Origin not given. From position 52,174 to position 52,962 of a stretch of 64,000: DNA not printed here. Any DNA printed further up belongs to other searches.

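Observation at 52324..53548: HNH-like protein translationally coupled to tpiA, followed by a Spo0A-like regulator with a degenerate receiver domain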

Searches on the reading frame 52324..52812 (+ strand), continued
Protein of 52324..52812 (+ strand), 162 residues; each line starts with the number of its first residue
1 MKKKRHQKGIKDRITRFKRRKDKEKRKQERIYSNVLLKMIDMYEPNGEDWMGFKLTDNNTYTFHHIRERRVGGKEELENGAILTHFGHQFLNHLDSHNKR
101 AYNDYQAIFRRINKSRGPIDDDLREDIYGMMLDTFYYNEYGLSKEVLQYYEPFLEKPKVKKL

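Call 36: search_protein_families(library=pfam, proteins=[L015:6397-6801:+, L013:567-1190:+, L005:2763-3158:+, L001:8518-9231:+, L009:4141-4911:+, L015:4787-5701:-], max_evalue=1)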
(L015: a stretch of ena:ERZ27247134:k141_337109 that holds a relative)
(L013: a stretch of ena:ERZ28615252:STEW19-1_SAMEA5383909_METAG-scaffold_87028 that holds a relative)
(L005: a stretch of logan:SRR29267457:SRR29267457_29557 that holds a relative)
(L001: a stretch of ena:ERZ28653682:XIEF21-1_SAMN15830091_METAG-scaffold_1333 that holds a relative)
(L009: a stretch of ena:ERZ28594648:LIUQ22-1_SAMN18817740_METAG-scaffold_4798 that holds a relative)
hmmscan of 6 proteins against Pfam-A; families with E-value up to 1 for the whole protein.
L015:6397-6801:+ (134 aa): 1 family
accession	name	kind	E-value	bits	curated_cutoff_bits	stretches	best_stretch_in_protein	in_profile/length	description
PF01844.29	HNH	-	0.00056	20.5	21.4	1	27-57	11-41/47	HNH endonuclease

L013:567-1190:+ (208 aa): 3 families
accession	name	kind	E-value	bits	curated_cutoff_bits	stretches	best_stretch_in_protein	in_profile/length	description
PF08769.17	Spo0A_C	-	9.2e-26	90.3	25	1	142-207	1-66/104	Sporulation initiation factor Spo0A C terminal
PF00072.30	Response_reg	-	4.5e-24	85.2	30.2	1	6-117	1-110/111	Response regulator receiver domain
PF21332.3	AmiR_N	-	0.092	13.2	27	1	48-109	39-99/111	AmiR, N-terminal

L005:2763-3158:+ (131 aa): 3 families
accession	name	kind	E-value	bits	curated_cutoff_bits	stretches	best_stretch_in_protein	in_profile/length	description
PF08769.17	Spo0A_C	-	9.2e-12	45.3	25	1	11-104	8-100/104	Sporulation initiation factor Spo0A C terminal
PF13518.12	HTH_28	-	0.16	12.5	25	1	42-74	15-47/52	Helix-turn-helix domain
PF16276.10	NPM1-C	-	0.37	11.3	29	1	56-79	20-43/49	Nucleophosmin C-terminal domain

L001:8518-9231:+ (237 aa): 2 families
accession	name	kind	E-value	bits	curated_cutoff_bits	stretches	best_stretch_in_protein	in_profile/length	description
PF08769.17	Spo0A_C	-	1.9e-09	37.9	25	1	128-224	5-103/104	Sporulation initiation factor Spo0A C terminal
PF21327.3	GspA_C39-like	-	0.65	10.9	27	1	148-197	25-73/97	GspA, peptidase C39-like domain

L009:4141-4911:+ (256 aa): 2 families
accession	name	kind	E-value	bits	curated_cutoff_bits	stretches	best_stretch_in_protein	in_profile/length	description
PF08769.17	Spo0A_C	-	2.3e-40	137.2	25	1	144-247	1-104/104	Sporulation initiation factor Spo0A C terminal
PF00072.30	Response_reg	-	2.1e-22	79.8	30.2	1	6-119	1-110/111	Response regulator receiver domain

L015:4787-5701:- (304 aa): 2 families
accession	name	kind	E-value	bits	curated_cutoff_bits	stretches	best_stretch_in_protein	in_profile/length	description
PF13967.11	RSN1_TM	-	0.061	13.4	27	1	6-47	111-153/156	Late exocytosis, associated with Golgi transport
PF06523.16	DUF1106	-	0.48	11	27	1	85-123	54-89/91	Protein of unknown function (DUF1106)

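Call 42: find_related_loci(query=A4, collection=metagenome_contigs, flank=5000)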
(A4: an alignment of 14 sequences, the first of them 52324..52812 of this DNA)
Query A4 (162 aa) in metagenome_contigs; peptide patterns used: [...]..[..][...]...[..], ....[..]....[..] (x = any residue, [..] = any of these).
199 stretches matched a pattern; 62 encode a relative of the query (tblastn E <= 1e-3); 62 distinct loci.
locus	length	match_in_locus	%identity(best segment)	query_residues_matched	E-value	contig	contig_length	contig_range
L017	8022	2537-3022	99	1-162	6e-107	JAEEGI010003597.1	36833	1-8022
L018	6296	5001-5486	99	1-162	6e-107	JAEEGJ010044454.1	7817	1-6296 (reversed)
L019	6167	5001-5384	87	26-153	2e-76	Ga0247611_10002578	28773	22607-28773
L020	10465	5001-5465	66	1-159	3e-66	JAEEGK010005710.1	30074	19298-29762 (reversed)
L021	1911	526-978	66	4-162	5e-67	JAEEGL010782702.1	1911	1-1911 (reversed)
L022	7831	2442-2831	75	24-153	2e-64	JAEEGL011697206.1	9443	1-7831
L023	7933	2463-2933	66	1-159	4e-64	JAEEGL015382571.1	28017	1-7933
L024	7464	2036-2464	64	20-162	1e-58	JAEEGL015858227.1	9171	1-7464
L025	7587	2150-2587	66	18-159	5e-58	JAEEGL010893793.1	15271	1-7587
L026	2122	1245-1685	62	5-153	1e-55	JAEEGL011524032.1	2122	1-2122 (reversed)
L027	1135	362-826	56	2-153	3e-51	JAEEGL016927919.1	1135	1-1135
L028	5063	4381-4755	57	34-158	3e-43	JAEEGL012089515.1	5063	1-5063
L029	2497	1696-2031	44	35-146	2e-29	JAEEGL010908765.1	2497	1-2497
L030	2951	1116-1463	44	31-146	5e-29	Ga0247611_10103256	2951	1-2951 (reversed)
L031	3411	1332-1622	46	35-131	2e-28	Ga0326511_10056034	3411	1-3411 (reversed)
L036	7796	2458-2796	42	35-147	4e-27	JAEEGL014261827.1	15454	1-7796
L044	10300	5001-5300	46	42-137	4e-26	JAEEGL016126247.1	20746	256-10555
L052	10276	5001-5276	49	35-125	5e-24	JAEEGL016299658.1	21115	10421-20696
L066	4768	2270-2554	41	33-127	9e-22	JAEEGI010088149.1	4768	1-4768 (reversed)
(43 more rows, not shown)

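Call 43: find_related_loci(query=A4, collection=genome_contigs, flank=6000)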
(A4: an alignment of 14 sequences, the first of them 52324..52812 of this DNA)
Query A4 (162 aa) in genome_contigs; peptide patterns used: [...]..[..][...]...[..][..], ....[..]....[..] (x = any residue, [..] = any of these).
65 stretches matched a pattern; 19 encode a relative of the query (tblastn E <= 1e-3); 19 distinct loci.
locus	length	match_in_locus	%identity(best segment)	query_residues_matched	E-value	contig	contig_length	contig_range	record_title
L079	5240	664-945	56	35-128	4e-33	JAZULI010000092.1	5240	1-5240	MAG: Bacilli bacterium isolate T1900044913_TS20190379.MAGScoT_cleanbin_000018 SGB_3320_k141_632424, whole genome shotgun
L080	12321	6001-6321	49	36-137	1e-30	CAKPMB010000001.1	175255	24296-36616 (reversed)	MAG: uncultured Bacilli bacterium isolate REFINED_METABAT215_TOP10_CONTIGS_1500_ASSEMBLY_K77_MERGED__Hadza_MoBio_hadza-A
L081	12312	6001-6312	45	34-140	3e-27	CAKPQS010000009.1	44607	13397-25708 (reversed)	MAG: uncultured Bacilli bacterium isolate REFINED_METABAT215_TOP10_CONTIGS_1500_ASSEMBLY_K77_MERGED__Hadza_PheChl_Fiber-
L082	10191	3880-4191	45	34-140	1e-26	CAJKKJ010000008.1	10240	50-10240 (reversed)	MAG TPA_asm: uncultured Firmicutes bacterium isolate ERR260186-bin.19 genome assembly, contig: NODE_2872_length_10240_co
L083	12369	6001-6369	40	18-140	2e-26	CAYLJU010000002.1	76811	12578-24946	MAG TPA_asm: uncultured Muribaculaceae bacterium isolate binchicken_co370_316 genome assembly, contig: NODE_472_length_7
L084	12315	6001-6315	45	33-140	1e-26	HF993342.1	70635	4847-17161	Firmicutes bacterium CAG:884 genomic scaffold, scf69, whole genome shotgun sequence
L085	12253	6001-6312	44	34-140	2e-25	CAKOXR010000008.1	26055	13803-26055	MAG: uncultured Bacilli bacterium isolate REFINED_METABAT215_TOP10_CONTIGS_1500_ASSEMBLY_K77_MERGED__Hadza_MoBio_hadza-A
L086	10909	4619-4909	43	35-136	8e-24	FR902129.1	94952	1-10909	Clostridium sp. CAG:914 genomic scaffold, scf3, whole genome shotgun sequence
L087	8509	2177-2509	41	36-146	8e-23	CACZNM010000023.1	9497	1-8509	MAG: uncultured Erysipelotrichaceae bacterium isolate RUG12783 genome assembly, contig: RUG12783_asm_23, whole genome sh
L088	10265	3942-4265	41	39-146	1e-21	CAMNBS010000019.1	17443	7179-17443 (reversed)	MAG: uncultured Clostridia bacterium isolate SRR1267595_bin.49_metaWRAP_v1.3_MAG genome assembly, contig: NODE.5462_leng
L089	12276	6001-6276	43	38-131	1e-21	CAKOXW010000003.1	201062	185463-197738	MAG: uncultured Bacilli bacterium isolate REFINED_METABAT215_TOP10_CONTIGS_1500_ASSEMBLY_K77_MERGED__Hadza_MoBio_hadza-I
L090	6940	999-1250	44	35-118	2e-21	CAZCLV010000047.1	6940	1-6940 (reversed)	MAG TPA_asm: uncultured Mycoplasma sp. isolate SRP192927_co1_122 genome assembly, contig: NODE_29440_length_6940_cov_8.7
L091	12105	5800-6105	40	39-140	5e-21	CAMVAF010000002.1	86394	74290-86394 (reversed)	MAG TPA_asm: uncultured Clostridia bacterium isolate SRR8387715_bin.72_metaWRAP_v1.3_MAG genome assembly, contig: ERZ142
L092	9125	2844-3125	43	34-127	2e-20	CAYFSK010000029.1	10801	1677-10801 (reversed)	MAG TPA_asm: uncultured Mycoplasma sp. isolate ERP107106_co1_81 genome assembly, contig: NODE_5964_length_10801_cov_7.35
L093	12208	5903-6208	39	39-140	3e-20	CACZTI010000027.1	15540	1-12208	MAG: uncultured Erysipelotrichaceae bacterium isolate RUG12925 genome assembly, contig: RUG12925_asm_27, whole genome sh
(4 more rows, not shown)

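Call 53: predict_structure(alignment_id=A3)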
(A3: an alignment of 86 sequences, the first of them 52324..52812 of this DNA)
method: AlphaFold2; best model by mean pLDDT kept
length: 162 residues; sequences in the alignment: 86
mean_pLDDT: 94.5   pTM: 0.82
mean pLDDT of the five models: 94.5, 94.1, 92.4, 91.8, 91.3
residues with pLDDT >= 90: 141; 70-90: 18; 50-70: 3; < 50: 0
segments of 3 or more residues with pLDDT < 50: none
pLDDT, mean of each block of 10 residues (from residue 1): 82 94 92 95 98 98 95 93 98 98 98 98 97 97 98 88 63
secondary structure, 60 per line:
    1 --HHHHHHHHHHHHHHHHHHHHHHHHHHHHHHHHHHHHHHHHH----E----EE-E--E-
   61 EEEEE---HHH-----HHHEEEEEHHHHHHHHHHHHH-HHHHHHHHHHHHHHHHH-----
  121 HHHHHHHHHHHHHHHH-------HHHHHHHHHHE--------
elements in order: H3-43 E61-65 E80-84 H85-97 H99-115 H121-136 H144-153

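Call 69: search_protein_families(library=pfam, proteins=[L036:2984-3751:+, L087:2680-3447:+, L044:5460-5951:+, L052:5471-5989:+, L066:2729-3238:+, L024:2506-3207:+, L025:2639-3349:+, L022:2904-3608:+, L020:5514-6224:+], max_evalue=0.1)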
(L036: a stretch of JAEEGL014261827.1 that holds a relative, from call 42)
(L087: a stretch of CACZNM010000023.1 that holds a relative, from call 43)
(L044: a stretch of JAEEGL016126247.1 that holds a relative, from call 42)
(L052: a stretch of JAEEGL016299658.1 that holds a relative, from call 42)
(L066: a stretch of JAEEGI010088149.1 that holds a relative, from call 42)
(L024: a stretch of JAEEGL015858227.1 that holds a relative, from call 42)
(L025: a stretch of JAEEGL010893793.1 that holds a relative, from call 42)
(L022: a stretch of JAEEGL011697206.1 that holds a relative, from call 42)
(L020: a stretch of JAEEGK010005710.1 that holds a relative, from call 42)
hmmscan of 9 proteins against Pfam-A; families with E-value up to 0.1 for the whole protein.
L036:2984-3751:+ (255 aa): 3 families
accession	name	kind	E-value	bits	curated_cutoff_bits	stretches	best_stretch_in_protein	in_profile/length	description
PF08769.17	Spo0A_C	-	9.1e-40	135.3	25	1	142-245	1-104/104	Sporulation initiation factor Spo0A C terminal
PF00072.30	Response_reg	-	2.1e-23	83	30.2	1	6-117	1-110/111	Response regulator receiver domain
PF14297.12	Lin1244_N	-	0.037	15.2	25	0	155-208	23-77/95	Lin1244/Lin1753-like, N-terminal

L087:2680-3447:+ (255 aa): 3 families
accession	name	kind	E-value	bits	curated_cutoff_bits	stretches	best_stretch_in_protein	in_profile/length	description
PF08769.17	Spo0A_C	-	1.2e-40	138.1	25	1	142-245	1-104/104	Sporulation initiation factor Spo0A C terminal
PF00072.30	Response_reg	-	4.4e-26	91.7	30.2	1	6-117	1-110/111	Response regulator receiver domain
PF14297.12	Lin1244_N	-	0.019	16.1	25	1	155-208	23-77/95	Lin1244/Lin1753-like, N-terminal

L044:5460-5951:+ (163 aa): 1 family
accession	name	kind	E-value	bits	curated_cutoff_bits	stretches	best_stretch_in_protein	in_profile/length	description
PF08769.17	Spo0A_C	-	3.9e-35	120.4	25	1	56-157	1-104/104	Sporulation initiation factor Spo0A C terminal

L052:5471-5989:+ (172 aa): 2 families
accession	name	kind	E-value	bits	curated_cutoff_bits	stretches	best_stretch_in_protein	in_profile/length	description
PF08769.17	Spo0A_C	-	3e-34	117.6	25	1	65-166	1-104/104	Sporulation initiation factor Spo0A C terminal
PF21569.3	SET1_RBD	-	0.019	15.7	27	0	12-45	14-47/110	Histone-lysine N-methyltransferase, RNA-binding domain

L066:2729-3238:+ (169 aa): 4 families
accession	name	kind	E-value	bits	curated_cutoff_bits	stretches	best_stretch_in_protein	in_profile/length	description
PF08769.17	Spo0A_C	-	4.8e-40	136.2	25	1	63-166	1-104/104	Sporulation initiation factor Spo0A C terminal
PF04592.20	SelP_N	-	0.012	15.4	23.2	1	20-93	80-148/234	Selenoprotein P, N terminal region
PF08463.15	EcoEI_R_C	-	0.023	15.2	24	0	13-55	104-145/163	EcoEI R protein C-terminal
PF00072.30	Response_reg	-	0.041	14.5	30.2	1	8-61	1-52/111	Response regulator receiver domain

L024:2506-3207:+ (233 aa): 1 family
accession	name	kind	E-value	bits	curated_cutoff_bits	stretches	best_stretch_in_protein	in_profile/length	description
PF08769.17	Spo0A_C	-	1.4e-09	38.3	25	1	120-217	2-101/104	Sporulation initiation factor Spo0A C terminal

L025:2639-3349:+ (236 aa): 2 families
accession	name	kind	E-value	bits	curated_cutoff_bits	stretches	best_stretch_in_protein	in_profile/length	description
PF08769.17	Spo0A_C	-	2.1e-08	34.5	25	1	124-223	3-104/104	Sporulation initiation factor Spo0A C terminal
PF00072.30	Response_reg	-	0.016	15.8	30.2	1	33-99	33-102/111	Response regulator receiver domain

L022:2904-3608:+ (234 aa): 1 family
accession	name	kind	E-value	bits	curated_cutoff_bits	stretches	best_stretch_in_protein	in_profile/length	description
PF08769.17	Spo0A_C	-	1.2e-11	44.9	25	1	122-223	1-104/104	Sporulation initiation factor Spo0A C terminal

L020:5514-6224:+ (236 aa): 2 families
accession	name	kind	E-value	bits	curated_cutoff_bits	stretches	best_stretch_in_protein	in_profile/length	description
PF08769.17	Spo0A_C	-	4.5e-11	43.1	25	1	124-223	2-103/104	Sporulation initiation factor Spo0A C terminal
PF13071.11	DUF3935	-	0.075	14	27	0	39-110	3-68/70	Protein of unknown function (DUF3935)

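Call 70: search_protein_families(library=ncbifam, proteins=[L036:2984-3751:+, L087:2680-3447:+, L009:4141-4911:+, L052:5471-5989:+, L005:2763-3158:+], max_evalue=0.001)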
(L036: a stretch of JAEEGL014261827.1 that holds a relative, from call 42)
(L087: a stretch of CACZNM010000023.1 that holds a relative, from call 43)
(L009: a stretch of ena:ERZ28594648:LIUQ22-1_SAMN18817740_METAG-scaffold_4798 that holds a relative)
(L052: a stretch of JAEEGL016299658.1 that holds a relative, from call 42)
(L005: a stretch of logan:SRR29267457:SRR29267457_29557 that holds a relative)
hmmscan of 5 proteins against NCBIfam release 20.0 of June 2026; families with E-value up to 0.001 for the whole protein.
L036:2984-3751:+ (255 aa): 92 families (the best 25 are shown)
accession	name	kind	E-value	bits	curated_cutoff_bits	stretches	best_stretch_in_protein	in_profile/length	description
TIGR02875.1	spore_0_A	equivalog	3.6e-82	275.5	200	1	2-249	1-259/262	sporulation transcription factor Spo0A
NF007935.0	PRK10651.1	equivalog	3.9e-18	65.4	250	1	3-122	6-125/216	two-component system response regulator NarL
NF007969.0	PRK10693.1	equivalog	6.6e-17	61.5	329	1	5-130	9-133/337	two-component system response regulator RssB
TIGR01387.1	cztR_silR_copR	subfamily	1.4e-16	60.8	279.2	1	6-125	1-118/218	heavy metal response regulator transcription factor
NF001965.0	PRK00742.1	subfamily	3.3e-15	56.2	293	1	2-86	2-85/357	chemotaxis-specific protein-glutamate methyltransferase CheB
NF008567.0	PRK11517.1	equivalog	6e-15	55.2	353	1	4-118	1-112/223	response regulator transcription factor HprR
NF051850.1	RespRegRprY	equivalog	1.5e-14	54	370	1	2-117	3-116/234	response regulator transcription factor RprY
NF008318.0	PRK11107.1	equivalog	2.9e-14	52.1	890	1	3-130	667-794/920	two-component sensor histidine kinase BarA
NF008469.0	PRK11361.1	equivalog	5.4e-14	51.7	714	1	5-114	6-113/461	acetoacetate metabolism transcriptional regulator AtoC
NF040689.1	MtrAB_MtrA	equivalog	1e-13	51.2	300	1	6-118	1-110/219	MtrAB system response regulator MtrA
NF045991.1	RespRegCtrARhodob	equivalog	1.7e-13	50.9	350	1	5-116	2-111/224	response regulator transcription factor CtrA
NF040534.1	resp_reg_YycF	equivalog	1.7e-13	50.3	340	1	5-113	2-107/231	response regulator YycF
NF007708.0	PRK10403.1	equivalog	3.3e-13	49.6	343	1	4-129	7-133/215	nitrate/nitrite response regulator protein NarP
NF052313.1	T9SS_RR_PorX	equivalog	6.3e-13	48.3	300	1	5-249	2-239/513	T9SS response regulator signal transducer PorX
NF011896.0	PRK15369.1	equivalog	8.7e-13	48.4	242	1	2-107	2-107/211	two component system response regulator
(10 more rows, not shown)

L087:2680-3447:+ (255 aa): 95 families (the best 25 are shown)
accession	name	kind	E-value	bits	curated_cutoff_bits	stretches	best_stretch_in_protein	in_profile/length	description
TIGR02875.1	spore_0_A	equivalog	1.2e-85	286.9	200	1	2-248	1-258/262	sporulation transcription factor Spo0A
NF007969.0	PRK10693.1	equivalog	3.4e-18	65.8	329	1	5-131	9-134/337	two-component system response regulator RssB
NF051850.1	RespRegRprY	equivalog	2.4e-17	63.1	370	1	2-117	3-116/234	response regulator transcription factor RprY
TIGR01387.1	cztR_silR_copR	subfamily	1.2e-16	61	279.2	1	6-124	1-117/218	heavy metal response regulator transcription factor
NF007935.0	PRK10651.1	equivalog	2.1e-16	59.7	250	1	3-121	6-124/216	two-component system response regulator NarL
NF001965.0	PRK00742.1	subfamily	6.6e-16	58.4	293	1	2-87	2-86/357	chemotaxis-specific protein-glutamate methyltransferase CheB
NF008318.0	PRK11107.1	equivalog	3.6e-15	55.1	890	1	3-127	667-791/920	two-component sensor histidine kinase BarA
NF008567.0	PRK11517.1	equivalog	7.1e-15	55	353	1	4-140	1-132/223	response regulator transcription factor HprR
NF040534.1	resp_reg_YycF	equivalog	9.1e-15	54.5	340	1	5-114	2-108/231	response regulator YycF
NF045991.1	RespRegCtrARhodob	equivalog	1.1e-14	54.7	350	1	5-117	2-112/224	response regulator transcription factor CtrA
NF008469.0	PRK11361.1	equivalog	3.1e-14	52.5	714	1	5-114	6-113/461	acetoacetate metabolism transcriptional regulator AtoC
NF009206.0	PRK12555.1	subfamily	1.6e-13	50.3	342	1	4-90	1-86/340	chemotaxis-specific protein-glutamate methyltransferase CheB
NF052313.1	T9SS_RR_PorX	equivalog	2.6e-13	49.6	300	1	5-120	2-115/513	T9SS response regulator signal transducer PorX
NF052596.1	RR_EAL_PvrR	equivalog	3e-13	49.2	580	1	1-85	1-84/398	response regulator cyclic di-GMP phosphodiesterase PvrR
NF033117.2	vanR_ACDEGLN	exception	3.3e-13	49.7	350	1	6-115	1-107/226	VanR-ABDEGLN family response regulator transcription factor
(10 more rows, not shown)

L009:4141-4911:+ (256 aa): 88 families (the best 25 are shown)
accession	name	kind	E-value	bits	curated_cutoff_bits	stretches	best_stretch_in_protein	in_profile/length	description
TIGR02875.1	spore_0_A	equivalog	8.9e-82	274.3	200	1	2-251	1-259/262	sporulation transcription factor Spo0A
NF007935.0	PRK10651.1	equivalog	3.2e-17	62.4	250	1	3-130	6-131/216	two-component system response regulator NarL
NF007969.0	PRK10693.1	equivalog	1.2e-15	57.4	329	1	5-127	9-128/337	two-component system response regulator RssB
NF051850.1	RespRegRprY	equivalog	7.3e-15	55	370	1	2-119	3-116/234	response regulator transcription factor RprY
NF001965.0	PRK00742.1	subfamily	5.4e-14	52.2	293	1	1-89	1-86/357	chemotaxis-specific protein-glutamate methyltransferase CheB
TIGR01387.1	cztR_silR_copR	subfamily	7.3e-14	51.9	279.2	1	6-121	1-112/218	heavy metal response regulator transcription factor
NF041734.1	resp_reg_RppA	equivalog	1.4e-13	50.7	250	1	5-119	2-114/229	two-component system response regulator RppA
NF007750.0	PRK10430.1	equivalog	1.9e-13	50.5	262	1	4-132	2-130/239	two-component system response regulator DcuR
NF045991.1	RespRegCtrARhodob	equivalog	3.2e-13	49.9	350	1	5-119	2-112/224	response regulator transcription factor CtrA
NF008469.0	PRK11361.1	equivalog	3.2e-13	49.2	714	1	5-116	6-113/461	acetoacetate metabolism transcriptional regulator AtoC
NF008567.0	PRK11517.1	equivalog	3.4e-13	49.5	353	1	4-126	1-118/223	response regulator transcription factor HprR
NF008318.0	PRK11107.1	equivalog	8.8e-13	47.2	890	1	2-133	666-795/920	two-component sensor histidine kinase BarA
NF052596.1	RR_EAL_PvrR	equivalog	1.3e-12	47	580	1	1-88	1-85/398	response regulator cyclic di-GMP phosphodiesterase PvrR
NF052313.1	T9SS_RR_PorX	equivalog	2.7e-12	46.3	300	1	5-141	2-135/513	T9SS response regulator signal transducer PorX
NF041367.1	CheY_Halo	equivalog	4.6e-12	46.3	200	1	6-119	1-110/114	chemotaxis protein CheY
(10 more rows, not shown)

L052:5471-5989:+ (172 aa): 1 family
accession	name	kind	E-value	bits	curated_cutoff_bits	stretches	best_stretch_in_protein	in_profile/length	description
TIGR02875.1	spore_0_A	equivalog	4.7e-44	150.6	200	1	57-169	144-258/262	sporulation transcription factor Spo0A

L005:2763-3158:+ (131 aa): 0 families

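Call 73: search_protein_families(library=padloc, proteins=[window:52324-52812:+, L084:5998-6381:+, L086:4610-4966:+, L031:1323-1637:+], max_evalue=0.01)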
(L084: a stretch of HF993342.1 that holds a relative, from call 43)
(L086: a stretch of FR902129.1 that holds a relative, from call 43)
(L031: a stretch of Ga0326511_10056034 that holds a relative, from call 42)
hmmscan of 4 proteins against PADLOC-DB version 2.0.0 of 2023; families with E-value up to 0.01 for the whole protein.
window:52324-52812:+ (162 aa): 0 families

L084:5998-6381:+ (127 aa): 0 families

L086:4610-4966:+ (118 aa): 0 families

L031:1323-1637:+ (104 aa): 0 families
